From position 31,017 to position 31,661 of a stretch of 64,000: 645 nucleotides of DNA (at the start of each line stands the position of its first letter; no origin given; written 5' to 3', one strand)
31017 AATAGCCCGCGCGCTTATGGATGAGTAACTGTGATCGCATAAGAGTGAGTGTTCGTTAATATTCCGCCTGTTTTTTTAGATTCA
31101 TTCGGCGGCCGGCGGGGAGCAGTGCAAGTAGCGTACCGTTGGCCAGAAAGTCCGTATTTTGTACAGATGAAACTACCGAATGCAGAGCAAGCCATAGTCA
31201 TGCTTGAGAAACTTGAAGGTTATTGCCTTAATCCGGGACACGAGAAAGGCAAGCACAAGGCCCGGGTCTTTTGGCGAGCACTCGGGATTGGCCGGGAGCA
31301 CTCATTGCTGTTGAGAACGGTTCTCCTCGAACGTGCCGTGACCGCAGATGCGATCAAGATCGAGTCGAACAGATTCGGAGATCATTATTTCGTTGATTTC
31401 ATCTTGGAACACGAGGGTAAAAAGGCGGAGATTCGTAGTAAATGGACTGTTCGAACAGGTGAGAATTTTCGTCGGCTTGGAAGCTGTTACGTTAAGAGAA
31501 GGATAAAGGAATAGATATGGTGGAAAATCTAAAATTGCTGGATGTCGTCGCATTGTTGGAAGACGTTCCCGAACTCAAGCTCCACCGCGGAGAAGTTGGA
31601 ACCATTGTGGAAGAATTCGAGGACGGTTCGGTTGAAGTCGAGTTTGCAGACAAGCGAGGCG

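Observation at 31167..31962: Tightly coupled DUF6883-like plus tandem DUF4926 module next to pyrG: a candidate toxin-antitoxin-like or stress module of unknown function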

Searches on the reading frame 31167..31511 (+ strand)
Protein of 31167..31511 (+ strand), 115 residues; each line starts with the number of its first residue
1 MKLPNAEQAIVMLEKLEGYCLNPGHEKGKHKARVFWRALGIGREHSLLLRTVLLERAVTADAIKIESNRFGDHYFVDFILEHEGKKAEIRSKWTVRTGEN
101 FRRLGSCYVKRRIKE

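Call 3: search_protein_families(library=pfam, proteins=[window:31167-31511:+], max_evalue=1)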
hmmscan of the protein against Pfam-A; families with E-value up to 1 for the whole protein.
window:31167-31511:+ (115 aa): 1 family
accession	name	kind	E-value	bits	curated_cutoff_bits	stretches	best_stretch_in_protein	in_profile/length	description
PF21814.2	DUF6883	-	2.8e-26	92.4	27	1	2-110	1-109/110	Domain of unknown function (DUF6883)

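Call 4: search_protein_families(library=ncbifam, proteins=[window:31167-31511:+], max_evalue=1)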
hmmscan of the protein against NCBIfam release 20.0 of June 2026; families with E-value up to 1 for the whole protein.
window:31167-31511:+ (115 aa): 0 families

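Call 10: find_homologous_proteins(query=window:31167-31511:+)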
Query window:31167-31511:+ (115 aa): 209 proteins with E <= 0.001 among 213 candidates; the best 120 are listed.
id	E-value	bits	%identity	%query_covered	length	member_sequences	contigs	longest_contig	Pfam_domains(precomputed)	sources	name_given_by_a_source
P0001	1.0e-63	231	100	90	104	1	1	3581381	PF21814.3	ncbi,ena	-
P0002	3.6e-52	193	75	100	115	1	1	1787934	PF21814.3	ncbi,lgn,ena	-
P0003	2.7e-51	191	72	100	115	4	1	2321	PF21814.3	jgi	jgi:hypothetical protein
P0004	1.5e-49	185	71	100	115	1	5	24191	PF21814.3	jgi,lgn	jgi:hypothetical protein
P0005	1.8e-49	185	73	99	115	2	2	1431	PF21814.3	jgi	jgi:hypothetical protein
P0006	1.5e-47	178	72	100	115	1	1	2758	PF21814.3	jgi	jgi:hypothetical protein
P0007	7.4e-43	163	64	99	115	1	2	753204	PF21814.3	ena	-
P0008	7.3e-41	157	61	99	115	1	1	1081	PF21814.3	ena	-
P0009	2.5e-33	133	78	69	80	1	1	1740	PF21814.3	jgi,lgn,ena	-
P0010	4.8e-32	129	58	97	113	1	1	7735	PF21814.3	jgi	jgi:hypothetical protein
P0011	7.5e-31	125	53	95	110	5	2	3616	PF21814.3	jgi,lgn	jgi:ribosomal protein L20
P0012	2.7e-30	123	54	97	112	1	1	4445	PF21814.3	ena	-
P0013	2.9e-26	110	50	95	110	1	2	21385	PF21814.3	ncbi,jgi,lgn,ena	-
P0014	4.8e-26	109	51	95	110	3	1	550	PF21814.3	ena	-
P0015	1.5e-25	108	53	96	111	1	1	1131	PF21814.3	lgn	-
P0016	1.6e-25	108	50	95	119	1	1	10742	PF21814.3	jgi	jgi:hypothetical protein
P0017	2.0e-25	107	51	95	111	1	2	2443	PF21814.3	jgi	jgi:hypothetical protein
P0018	2.5e-25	107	53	95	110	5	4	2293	PF21814.3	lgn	-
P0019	3.5e-25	106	52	96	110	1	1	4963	PF21814.3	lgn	-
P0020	4.9e-25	106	51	95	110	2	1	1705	PF21814.3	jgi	jgi:hypothetical protein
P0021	8.8e-25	105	49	95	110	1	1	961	PF21814.3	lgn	-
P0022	1.0e-24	105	51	95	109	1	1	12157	PF21814.3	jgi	jgi:hypothetical protein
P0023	1.8e-24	104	49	95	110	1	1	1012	PF21814.3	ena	-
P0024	2.4e-24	104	51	95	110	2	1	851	PF21814.3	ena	-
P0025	3.2e-24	103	50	95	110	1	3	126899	PF21814.3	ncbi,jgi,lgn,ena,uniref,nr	ncbi:hypothetical protein G7B40_040520 [Aetokthonos hydrillicola Thurmond2011]|jgi:hypothetical prot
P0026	4.5e-24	103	50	95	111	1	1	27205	PF21814.3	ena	-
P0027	8.8e-24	102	51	95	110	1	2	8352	PF21814.3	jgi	jgi:hypothetical protein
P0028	9.0e-24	102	50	96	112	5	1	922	PF21814.3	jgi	jgi:hypothetical protein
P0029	9.8e-24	102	49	96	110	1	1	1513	PF21814.3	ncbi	-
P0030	9.8e-24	102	48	95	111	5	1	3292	PF21814.3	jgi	jgi:hypothetical protein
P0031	1.3e-23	101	49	96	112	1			PF21814.3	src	-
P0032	1.3e-23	101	45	95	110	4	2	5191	PF21814.3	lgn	-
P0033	1.5e-23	101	54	95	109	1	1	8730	PF21814.3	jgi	jgi:hypothetical protein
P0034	1.5e-23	101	49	96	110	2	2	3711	PF21814.3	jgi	jgi:hypothetical protein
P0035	1.6e-23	101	45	96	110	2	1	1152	PF21814.3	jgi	jgi:hypothetical protein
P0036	1.8e-23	101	50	96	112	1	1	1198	PF21814.3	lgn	-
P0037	2.1e-23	101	48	95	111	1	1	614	PF21814.3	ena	-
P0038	2.4e-23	101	48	95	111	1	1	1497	PF21814.3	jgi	-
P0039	2.7e-23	100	49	96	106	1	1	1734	PF21814.3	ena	-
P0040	3.3e-23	100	50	95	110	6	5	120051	PF21814.3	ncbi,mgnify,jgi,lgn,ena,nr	ncbi:MAG: hypothetical protein CAF44_012610 [Nitrospira sp. CG24D]|mgnify:FL=1|jgi:hypothetical prot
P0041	3.7e-23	100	50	95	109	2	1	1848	PF21814.3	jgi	-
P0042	6.6e-23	99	50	95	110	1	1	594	PF21814.3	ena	-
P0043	6.9e-23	99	52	95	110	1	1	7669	PF21814.3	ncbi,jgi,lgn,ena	jgi:hypothetical protein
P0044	6.9e-23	99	52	95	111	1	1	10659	PF21814.3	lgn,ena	-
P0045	8.1e-23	99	48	95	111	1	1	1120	PF21814.3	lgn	-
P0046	1.0e-22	98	48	90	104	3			PF21814.3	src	-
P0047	1.2e-22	98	50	95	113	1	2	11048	PF21814.3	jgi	jgi:hypothetical protein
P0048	1.2e-22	98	48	95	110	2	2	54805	PF21814.3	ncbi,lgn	ncbi:MAG: DUF6883 domain-containing protein [Chloroflexota bacterium]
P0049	1.3e-22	98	49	95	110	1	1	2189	PF21814.3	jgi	jgi:hypothetical protein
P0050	1.5e-22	98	47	95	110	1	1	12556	PF21814.3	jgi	jgi:hypothetical protein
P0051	2.0e-22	98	47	96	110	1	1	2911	PF21814.3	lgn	-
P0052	2.0e-22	98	52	96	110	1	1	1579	PF21814.3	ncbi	-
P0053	2.4e-22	97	49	95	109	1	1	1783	PF21814.3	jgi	jgi:hypothetical protein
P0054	2.6e-22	97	49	96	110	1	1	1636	PF21814.3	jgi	-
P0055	3.3e-22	97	51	96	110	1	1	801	PF21814.3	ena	-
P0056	3.4e-22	97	50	95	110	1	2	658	PF21814.3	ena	-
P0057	3.5e-22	97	50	95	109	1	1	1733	PF21814.3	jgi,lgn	jgi:hypothetical protein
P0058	3.7e-22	97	48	95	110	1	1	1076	PF21814.3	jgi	jgi:Domain of unknown function (DUF6883)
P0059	4.3e-22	96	50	97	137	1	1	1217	PF21814.3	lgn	-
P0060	4.7e-22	96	47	95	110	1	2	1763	PF21814.3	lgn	-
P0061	5.2e-22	96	46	100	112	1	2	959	PF21814.3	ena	-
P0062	6.2e-22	96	48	95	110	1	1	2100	PF21814.3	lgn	-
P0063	6.5e-22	96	48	96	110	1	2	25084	PF21814.3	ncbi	ncbi:MAG: DUF6883 domain-containing protein [Aggregatilineales bacterium]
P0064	6.7e-22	96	48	95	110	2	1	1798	PF21814.3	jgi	-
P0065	7.1e-22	96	47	95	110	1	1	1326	PF21814.3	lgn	-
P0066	2.2e-21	94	50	95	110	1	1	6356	PF21814.3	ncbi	-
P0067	2.4e-21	94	46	97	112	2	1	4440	PF21814.3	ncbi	ncbi:MAG TPA: hypothetical protein VF766_06260 [Pyrinomonadaceae bacterium]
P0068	4.8e-21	93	49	95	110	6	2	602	PF21814.3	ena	-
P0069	4.9e-21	93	48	96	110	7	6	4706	PF21814.3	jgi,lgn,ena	-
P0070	5.1e-21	93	48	95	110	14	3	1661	PF21814.3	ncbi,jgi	jgi:hypothetical protein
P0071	6.1e-21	93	47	96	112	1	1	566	PF21814.3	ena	-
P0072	7.6e-21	92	43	96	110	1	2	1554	PF21814.3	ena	-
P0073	8.6e-21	92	50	95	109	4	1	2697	PF21814.3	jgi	jgi:Domain of unknown function (DUF6883)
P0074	1.1e-20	92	49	95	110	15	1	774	PF21814.3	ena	-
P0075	1.3e-20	92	43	96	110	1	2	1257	PF21814.3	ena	-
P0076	1.4e-20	92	47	96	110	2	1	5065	PF21814.3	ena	-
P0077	1.8e-20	91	49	95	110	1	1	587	PF21814.3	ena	-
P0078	1.8e-20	91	48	95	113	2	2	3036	PF21814.3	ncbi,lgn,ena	-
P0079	1.9e-20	91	46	96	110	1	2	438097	PF21814.3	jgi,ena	jgi:hypothetical protein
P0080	1.9e-20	91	45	97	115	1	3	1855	PF21814.3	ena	-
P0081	2.0e-20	91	49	95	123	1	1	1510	PF21814.3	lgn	-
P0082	2.1e-20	91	46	95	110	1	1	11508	PF21814.3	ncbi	ncbi:MAG: DUF6883 domain-containing protein [Xenococcus sp. (in: cyanobacteria)]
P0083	3.2e-20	90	48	95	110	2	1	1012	PF21814.3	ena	-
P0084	3.9e-20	90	47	96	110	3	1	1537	PF21814.3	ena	-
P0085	4.0e-20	90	65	59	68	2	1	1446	PF21814.3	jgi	jgi:hypothetical protein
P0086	4.8e-20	90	50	95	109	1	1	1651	PF21814.3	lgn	-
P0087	4.9e-20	90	49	95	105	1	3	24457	PF21814.3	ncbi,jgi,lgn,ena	jgi:hypothetical protein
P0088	5.2e-20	90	50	95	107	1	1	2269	PF21814.3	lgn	-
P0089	5.9e-20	90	45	97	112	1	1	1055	PF21814.3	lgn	-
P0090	6.9e-20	89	45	96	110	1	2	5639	PF21814.3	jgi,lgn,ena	-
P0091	8.2e-20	89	47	95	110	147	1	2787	PF21814.3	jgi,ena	-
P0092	1.2e-19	89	47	96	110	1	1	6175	PF21814.3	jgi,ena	-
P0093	1.4e-19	88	46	95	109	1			PF21814.3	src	-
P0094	1.6e-19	88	46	95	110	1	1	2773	PF21814.3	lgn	-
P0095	2.1e-19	88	50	95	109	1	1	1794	PF21814.3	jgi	jgi:hypothetical protein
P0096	2.6e-19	88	45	96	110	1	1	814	PF21814.3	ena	-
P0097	2.6e-19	88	46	96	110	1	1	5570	PF21814.3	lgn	-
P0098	3.0e-19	87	47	96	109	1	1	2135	PF21814.3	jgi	jgi:hypothetical protein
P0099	3.6e-19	87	43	97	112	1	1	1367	PF21814.3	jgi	jgi:hypothetical protein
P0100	4.4e-19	87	45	95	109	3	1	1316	PF21814.3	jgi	jgi:hypothetical protein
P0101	4.5e-19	87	46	95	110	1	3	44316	PF21814.3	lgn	-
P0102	4.8e-19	87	45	96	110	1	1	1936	PF21814.3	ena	-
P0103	4.9e-19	87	48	95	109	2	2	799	PF21814.3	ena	-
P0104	5.0e-19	87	45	95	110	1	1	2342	PF21814.3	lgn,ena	-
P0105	6.7e-19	86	45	96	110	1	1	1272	PF21814.3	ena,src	-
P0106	7.1e-19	86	47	96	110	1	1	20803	PF21814.3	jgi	jgi:hypothetical protein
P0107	7.8e-19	86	44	97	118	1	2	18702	PF21814.3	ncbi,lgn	-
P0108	9.3e-19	86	45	96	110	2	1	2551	PF21814.3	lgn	-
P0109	9.4e-19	86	45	96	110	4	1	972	PF21814.3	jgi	jgi:hypothetical protein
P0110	9.6e-19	86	44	96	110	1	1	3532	PF21814.3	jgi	jgi:hypothetical protein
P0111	1.2e-18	85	45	97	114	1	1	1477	PF21814.3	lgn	-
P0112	1.3e-18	85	46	97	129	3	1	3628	PF21814.3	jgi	-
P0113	1.3e-18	85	45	96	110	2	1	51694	PF21814.3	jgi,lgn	jgi:hypothetical protein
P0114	1.4e-18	85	45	94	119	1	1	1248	PF21814.3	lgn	-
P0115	1.5e-18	85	44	97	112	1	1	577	PF21814.3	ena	-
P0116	1.9e-18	85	44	96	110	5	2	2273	PF21814.3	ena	-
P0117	1.9e-18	85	45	96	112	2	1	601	PF21814.3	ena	-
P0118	2.0e-18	85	48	97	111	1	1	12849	PF21814.3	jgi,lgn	jgi:hypothetical protein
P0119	2.3e-18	84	44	97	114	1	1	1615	PF21814.3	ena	-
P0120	2.5e-18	84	43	97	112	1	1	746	PF21814.3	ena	-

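Call 11: search_solved_structures(query=window:31167-31511:+, max_evalue=10, show_alignments=2)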
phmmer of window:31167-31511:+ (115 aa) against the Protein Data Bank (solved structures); distinct sequences matched with E-value up to 10: 1.
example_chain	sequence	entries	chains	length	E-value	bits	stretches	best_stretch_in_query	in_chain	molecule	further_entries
4lzi_A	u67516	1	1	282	1.8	12.2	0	71-104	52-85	Multicystatin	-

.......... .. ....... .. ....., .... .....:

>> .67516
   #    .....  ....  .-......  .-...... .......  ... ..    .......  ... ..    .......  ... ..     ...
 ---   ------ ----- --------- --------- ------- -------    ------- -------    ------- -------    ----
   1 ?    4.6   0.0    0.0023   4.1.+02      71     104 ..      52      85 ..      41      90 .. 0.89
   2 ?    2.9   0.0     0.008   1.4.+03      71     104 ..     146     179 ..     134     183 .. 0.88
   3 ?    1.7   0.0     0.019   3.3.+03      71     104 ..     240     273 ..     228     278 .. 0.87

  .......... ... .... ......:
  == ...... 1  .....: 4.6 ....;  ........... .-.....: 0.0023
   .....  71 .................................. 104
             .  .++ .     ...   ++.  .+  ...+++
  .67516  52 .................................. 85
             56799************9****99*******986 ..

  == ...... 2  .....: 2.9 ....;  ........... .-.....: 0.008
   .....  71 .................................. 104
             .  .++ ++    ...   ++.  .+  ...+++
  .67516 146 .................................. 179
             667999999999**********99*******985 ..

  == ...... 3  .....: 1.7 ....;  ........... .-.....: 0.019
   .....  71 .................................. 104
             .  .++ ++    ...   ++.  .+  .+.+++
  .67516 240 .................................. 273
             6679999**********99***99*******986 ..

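Call 15: find_related_loci(query=A1, collection=genome_contigs, flank=4000)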
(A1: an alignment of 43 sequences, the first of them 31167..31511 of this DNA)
Query A1 (115 aa) in genome_contigs; peptide patterns used: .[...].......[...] (x = any residue, [..] = any of these).
599 stretches matched a pattern (row limit reached: there are more); 589 encode a relative of the query (tblastn E <= 1e-3); the best 80 are kept; 80 distinct loci.
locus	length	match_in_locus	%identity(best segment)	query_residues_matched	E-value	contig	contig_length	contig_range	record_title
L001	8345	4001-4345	75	1-115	1e-57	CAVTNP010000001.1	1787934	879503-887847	MAG: Ignavibacteriota bacterium isolate MFD04780.bin.1.195 genome assembly, contig: contig_13287, whole genome shotgun s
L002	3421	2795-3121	54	1-109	3e-34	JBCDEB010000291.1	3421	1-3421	MAG: Cyanobacteria bacterium P01_G01_bin.54 k141_1396716_length_3421_cov_54.7723, whole genome shotgun sequence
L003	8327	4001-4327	52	1-109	2e-32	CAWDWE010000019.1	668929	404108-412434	MAG: Pirellulaceae bacterium isolate MFD05684.bin.1.174 genome assembly, contig: contig_66256, whole genome shotgun sequ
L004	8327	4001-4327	51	1-109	3e-33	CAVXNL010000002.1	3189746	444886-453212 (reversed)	MAG: uncultured Planctomycetaceae bacterium isolate MFD00731.bin.2.216 genome assembly, contig: contig_18944, whole geno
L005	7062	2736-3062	50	1-109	3e-33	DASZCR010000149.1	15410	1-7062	MAG TPA_asm: Pyrinomonadaceae bacterium isolate SMAG_U6447 k141_125251, whole genome shotgun sequence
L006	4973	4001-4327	50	1-109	6e-33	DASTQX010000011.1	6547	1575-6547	MAG TPA_asm: Pyrinomonadaceae bacterium isolate SMAG_U2236 k141_1011262, whole genome shotgun sequence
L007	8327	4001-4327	51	1-109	7e-33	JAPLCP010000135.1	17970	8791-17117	MAG: Armatimonadota bacterium isolate LacPavin_0818_WC50_MAG_59_12 LacPavin_0818_WC50_scaffold_223407, whole genome shot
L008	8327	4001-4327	50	1-109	3e-32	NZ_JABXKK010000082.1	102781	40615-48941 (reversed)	MAG: Nostoc sp. NMS8 NODE_153_length_102781_cov_91.3784, whole genome shotgun sequence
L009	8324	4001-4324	52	2-109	3e-32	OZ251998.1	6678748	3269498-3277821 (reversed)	MAG: Candidatus Poribacteria bacterium isolate 8f110123-501e-42ad-9d55-583bbc997c7d genome assembly, chromosome: 1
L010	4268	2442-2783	46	1-114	1e-32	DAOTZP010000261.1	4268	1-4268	MAG TPA_asm: Anaerolineales bacterium isolate H59_545 k97_54307, whole genome shotgun sequence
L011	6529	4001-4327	50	1-109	1e-32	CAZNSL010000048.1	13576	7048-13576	MAG TPA_asm: uncultured Alcaligenaceae bacterium isolate SRP189682_co2_312 genome assembly, contig: NODE_7737_length_135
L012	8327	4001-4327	52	1-109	4e-32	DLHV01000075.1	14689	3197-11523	MAG TPA_asm: Chloracidobacterium sp. UBA7659 UBA7659_contig_68305, whole genome shotgun sequence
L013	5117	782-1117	50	1-112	3e-32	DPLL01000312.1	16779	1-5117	MAG TPA_asm: Microcoleaceae cyanobacterium UBA9251 contig_338, whole genome shotgun sequence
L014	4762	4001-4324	51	1-108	6e-32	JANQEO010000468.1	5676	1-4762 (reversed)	MAG: Candidatus Binatia bacterium isolate PL23a_bin.3 k99_5544258, whole genome shotgun sequence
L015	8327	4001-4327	50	1-109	7e-32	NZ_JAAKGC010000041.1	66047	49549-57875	Aetokthonos hydrillicola CCALA 1050 contig_74, whole genome shotgun sequence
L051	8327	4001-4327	50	1-109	3e-30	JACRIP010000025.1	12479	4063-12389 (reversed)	MAG: Planctomycetota bacterium isolate NC_groundwater_1806_Pr3_B-0.1um_71_12 SR-2_scaffold_141_16229, whole genome shotg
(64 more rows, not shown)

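Call 19: predict_structure(alignment_id=A1)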
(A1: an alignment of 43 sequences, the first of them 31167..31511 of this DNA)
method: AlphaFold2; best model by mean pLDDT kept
length: 115 residues; sequences in the alignment: 43
mean_pLDDT: 95.7   pTM: 0.87
mean pLDDT of the five models: 95.7, 95.5, 93.3, 93.2, 93.0
residues with pLDDT >= 90: 107; 70-90: 7; 50-70: 1; < 50: 0
segments of 3 or more residues with pLDDT < 50: none
pLDDT, mean of each block of 10 residues (from residue 1): 94 96 96 97 98 98 95 97 97 93 95 86
secondary structure, 60 per line:
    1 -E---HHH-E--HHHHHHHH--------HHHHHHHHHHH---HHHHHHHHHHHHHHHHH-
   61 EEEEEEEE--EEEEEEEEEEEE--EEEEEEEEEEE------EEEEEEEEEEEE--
elements in order: H13-20 H29-39 H43-59 E61-68 E71-82 E85-95 E102-113

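Call 24: search_solved_structures(query=A1, max_evalue=10, show_alignments=3)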
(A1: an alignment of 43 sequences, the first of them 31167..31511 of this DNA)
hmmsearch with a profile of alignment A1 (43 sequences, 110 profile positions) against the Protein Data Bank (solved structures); distinct sequences matched with E-value up to 10: 5.
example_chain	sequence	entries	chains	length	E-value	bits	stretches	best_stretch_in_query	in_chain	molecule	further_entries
6zvj_D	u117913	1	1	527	0.75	13.6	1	63-105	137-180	Eukaryotic translation initiation factor 3 subunit D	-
28zx_d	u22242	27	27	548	0.8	13.5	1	63-105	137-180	Eukaryotic translation initiation factor 3 subunit D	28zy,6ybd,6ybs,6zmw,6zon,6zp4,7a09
9cpa_D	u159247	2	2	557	1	13.2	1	63-105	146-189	Eukaryotic translation initiation factor 3 subunit D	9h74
6yam_m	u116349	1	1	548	1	13.2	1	63-105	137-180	eukaryotic translation initiation factor 3 subunit d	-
6qo1_A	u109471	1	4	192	1.9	12.3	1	14-89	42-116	Putative surface protein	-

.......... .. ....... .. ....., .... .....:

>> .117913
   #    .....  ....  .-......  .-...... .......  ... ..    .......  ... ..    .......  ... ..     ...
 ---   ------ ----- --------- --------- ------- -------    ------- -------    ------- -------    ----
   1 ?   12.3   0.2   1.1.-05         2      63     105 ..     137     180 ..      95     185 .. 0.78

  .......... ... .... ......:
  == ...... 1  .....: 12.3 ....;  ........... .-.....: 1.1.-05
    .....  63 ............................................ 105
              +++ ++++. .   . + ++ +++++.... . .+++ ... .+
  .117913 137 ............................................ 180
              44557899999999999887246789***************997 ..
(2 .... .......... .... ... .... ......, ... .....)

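Call 30: search_protein_families(library=pfam, proteins=[L051:1556-4330:+, L010:2442-2996:+], max_evalue=0.01)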
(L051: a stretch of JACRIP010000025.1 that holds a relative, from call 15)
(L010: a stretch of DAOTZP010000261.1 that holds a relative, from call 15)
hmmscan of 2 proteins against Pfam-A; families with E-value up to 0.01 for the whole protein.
L051:1556-4330:+ (925 aa): 1 family
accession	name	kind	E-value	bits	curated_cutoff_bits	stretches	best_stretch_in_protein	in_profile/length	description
PF21814.2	DUF6883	-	1e-23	84.2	27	1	817-924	1-108/110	Domain of unknown function (DUF6883)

L010:2442-2996:+ (185 aa): 2 families
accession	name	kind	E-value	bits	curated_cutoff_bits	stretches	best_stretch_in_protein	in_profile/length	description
PF21814.2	DUF6883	-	3.4e-31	108.2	27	1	2-110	1-109/110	Domain of unknown function (DUF6883)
PF16277.11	DUF4926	-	1.4e-23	82.5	29.1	1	121-177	1-57/57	Domain of unknown function (DUF4926)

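Call 43: search_protein_families(library=padloc, proteins=[window:31167-31511:+], max_evalue=1)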
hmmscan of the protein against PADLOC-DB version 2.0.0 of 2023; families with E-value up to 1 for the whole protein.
window:31167-31511:+ (115 aa): 0 families

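Call 44: search_protein_families(library=phrogs, proteins=[window:31167-31511:+], max_evalue=1)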
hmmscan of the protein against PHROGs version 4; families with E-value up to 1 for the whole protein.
window:31167-31511:+ (115 aa): 0 families

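Call 47: find_encoding_contigs(protein=P0004, flank=3000, max_places=3)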
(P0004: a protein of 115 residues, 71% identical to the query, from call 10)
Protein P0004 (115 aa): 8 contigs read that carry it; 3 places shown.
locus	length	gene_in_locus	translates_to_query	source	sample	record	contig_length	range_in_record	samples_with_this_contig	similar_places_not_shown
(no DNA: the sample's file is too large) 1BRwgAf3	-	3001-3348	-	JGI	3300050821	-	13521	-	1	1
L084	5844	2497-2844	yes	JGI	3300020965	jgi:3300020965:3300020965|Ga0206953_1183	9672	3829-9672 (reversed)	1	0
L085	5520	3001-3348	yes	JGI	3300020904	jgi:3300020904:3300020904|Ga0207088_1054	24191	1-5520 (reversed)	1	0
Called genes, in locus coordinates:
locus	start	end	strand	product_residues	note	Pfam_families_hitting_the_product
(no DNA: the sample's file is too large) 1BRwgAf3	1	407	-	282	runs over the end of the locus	PF00889:EF_TS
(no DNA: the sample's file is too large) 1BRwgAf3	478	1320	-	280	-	PF00318:Ribosomal_S2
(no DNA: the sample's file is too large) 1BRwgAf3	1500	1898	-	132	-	PF00380:Ribosomal_S9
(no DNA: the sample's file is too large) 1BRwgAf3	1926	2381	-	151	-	PF00572:Ribosomal_L13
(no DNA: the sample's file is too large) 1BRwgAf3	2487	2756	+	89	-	-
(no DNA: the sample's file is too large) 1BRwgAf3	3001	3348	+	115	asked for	PF21814:DUF6883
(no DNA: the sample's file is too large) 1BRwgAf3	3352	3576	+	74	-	PF16277:DUF4926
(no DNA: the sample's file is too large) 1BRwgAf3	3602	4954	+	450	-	PF12867:DinB_2 (weak), PF03781:FGE-sulfatase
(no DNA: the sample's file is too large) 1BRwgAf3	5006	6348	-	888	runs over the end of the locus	PF13360:PQQ_2 (faint), PF25292:Beta-prop_CGLA (faint), PF01839:FG-GAP (faint), PF13517:FG-GAP_3 (weak)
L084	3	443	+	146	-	?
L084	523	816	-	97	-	PF00318:Ribosomal_S2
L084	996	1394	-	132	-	PF00380:Ribosomal_S9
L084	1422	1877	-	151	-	PF00572:Ribosomal_L13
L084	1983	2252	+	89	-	-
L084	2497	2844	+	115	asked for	PF21814:DUF6883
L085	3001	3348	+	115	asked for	PF21814:DUF6883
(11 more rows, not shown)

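Call 48: find_encoding_contigs(protein=P0007, flank=3000, max_places=3)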
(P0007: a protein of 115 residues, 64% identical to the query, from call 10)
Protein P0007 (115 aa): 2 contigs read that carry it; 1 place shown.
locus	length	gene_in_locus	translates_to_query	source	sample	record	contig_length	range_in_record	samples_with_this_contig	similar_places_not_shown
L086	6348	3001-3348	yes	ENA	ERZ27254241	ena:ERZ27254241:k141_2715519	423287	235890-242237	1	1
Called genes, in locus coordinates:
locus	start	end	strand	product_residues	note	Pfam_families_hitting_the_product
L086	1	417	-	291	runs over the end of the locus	PF13620:CarboxypepD_reg, PF13715:CarbopepD_reg_2 (weak)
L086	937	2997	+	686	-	PF02518:HATPase_c, PF00204:DNA_gyraseB, PF01751:Toprim, PF00986:DNA_gyraseB_C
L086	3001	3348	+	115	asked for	PF21814:DUF6883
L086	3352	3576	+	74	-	PF16277:DUF4926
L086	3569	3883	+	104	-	PF16277:DUF4926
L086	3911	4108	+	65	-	-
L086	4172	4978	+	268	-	-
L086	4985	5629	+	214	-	-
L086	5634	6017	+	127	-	PF19581:Glyoxalase_7, PF00903:Glyoxalase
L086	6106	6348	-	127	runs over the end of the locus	PF00076:RRM_1, PF16367:RRM_7 (weak)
